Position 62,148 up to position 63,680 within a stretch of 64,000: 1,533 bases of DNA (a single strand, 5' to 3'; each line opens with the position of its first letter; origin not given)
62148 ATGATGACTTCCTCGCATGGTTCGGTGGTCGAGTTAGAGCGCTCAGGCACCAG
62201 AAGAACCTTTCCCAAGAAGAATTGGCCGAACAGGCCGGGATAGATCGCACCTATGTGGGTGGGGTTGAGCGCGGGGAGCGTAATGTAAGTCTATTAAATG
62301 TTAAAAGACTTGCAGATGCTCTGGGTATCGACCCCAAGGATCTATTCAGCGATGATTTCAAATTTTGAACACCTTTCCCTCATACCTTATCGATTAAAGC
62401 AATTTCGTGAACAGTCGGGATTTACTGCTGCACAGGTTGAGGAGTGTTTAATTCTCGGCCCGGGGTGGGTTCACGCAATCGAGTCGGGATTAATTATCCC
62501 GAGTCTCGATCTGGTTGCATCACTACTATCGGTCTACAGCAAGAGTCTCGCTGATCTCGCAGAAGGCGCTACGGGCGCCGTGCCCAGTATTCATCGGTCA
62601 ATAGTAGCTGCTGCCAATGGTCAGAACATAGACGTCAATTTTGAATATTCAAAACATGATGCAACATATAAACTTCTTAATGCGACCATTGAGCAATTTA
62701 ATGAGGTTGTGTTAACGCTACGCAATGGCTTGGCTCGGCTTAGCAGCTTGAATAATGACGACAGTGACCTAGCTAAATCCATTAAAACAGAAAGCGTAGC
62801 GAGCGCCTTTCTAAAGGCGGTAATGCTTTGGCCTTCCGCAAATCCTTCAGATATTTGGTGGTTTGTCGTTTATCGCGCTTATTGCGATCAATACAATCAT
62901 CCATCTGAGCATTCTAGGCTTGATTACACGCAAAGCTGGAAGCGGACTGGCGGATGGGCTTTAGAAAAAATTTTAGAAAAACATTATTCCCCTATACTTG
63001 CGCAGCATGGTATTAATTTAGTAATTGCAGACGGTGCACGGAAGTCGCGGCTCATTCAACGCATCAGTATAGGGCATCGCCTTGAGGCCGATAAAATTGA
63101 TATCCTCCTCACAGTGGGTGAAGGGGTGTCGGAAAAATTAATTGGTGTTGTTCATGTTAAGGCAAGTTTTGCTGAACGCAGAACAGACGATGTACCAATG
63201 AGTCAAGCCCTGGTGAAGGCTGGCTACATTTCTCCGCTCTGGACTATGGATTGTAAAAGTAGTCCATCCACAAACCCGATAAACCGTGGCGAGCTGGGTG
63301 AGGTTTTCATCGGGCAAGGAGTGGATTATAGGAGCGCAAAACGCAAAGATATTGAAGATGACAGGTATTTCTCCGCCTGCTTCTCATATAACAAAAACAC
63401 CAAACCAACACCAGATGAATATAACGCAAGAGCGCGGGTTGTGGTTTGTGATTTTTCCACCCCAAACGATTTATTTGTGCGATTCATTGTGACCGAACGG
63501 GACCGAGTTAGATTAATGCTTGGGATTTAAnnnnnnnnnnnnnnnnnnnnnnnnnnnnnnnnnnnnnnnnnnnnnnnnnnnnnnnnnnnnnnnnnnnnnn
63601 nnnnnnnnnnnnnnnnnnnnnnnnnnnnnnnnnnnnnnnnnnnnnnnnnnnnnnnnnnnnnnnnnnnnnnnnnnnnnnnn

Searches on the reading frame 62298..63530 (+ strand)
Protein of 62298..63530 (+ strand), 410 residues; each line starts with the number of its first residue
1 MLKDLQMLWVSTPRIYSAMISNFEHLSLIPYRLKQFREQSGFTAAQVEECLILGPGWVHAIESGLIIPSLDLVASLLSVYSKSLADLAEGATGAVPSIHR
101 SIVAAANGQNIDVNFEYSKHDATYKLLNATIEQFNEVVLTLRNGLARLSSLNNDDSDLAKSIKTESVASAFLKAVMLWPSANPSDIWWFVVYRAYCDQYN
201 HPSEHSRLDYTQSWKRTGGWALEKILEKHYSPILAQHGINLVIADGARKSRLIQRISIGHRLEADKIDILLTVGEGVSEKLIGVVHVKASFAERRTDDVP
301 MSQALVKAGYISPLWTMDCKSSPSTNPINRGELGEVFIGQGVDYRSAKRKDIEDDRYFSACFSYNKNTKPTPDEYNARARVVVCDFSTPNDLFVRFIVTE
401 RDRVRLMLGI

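Call 95: search_protein_families(library=ncbifam, proteins=[window:62298-63530:+], max_evalue=0.00001)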
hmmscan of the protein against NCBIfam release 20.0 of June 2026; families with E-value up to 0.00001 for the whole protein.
window:62298-63530:+ (410 aa): 0 families

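Call 101: search_protein_families(library=pfam, proteins=[window:62298-63530:+], max_evalue=0.001)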
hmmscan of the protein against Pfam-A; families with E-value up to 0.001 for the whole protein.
window:62298-63530:+ (410 aa): 2 families
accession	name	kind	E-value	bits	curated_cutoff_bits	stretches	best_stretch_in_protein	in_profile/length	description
PF13560.12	HTH_31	-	2.7e-08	34.4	27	1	32-82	5-56/64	Helix-turn-helix domain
PF18643.7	RE_BsaWI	-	1.3e-05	25.6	26.2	1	256-363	13-104/105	BsaWI restriction endonuclease type 2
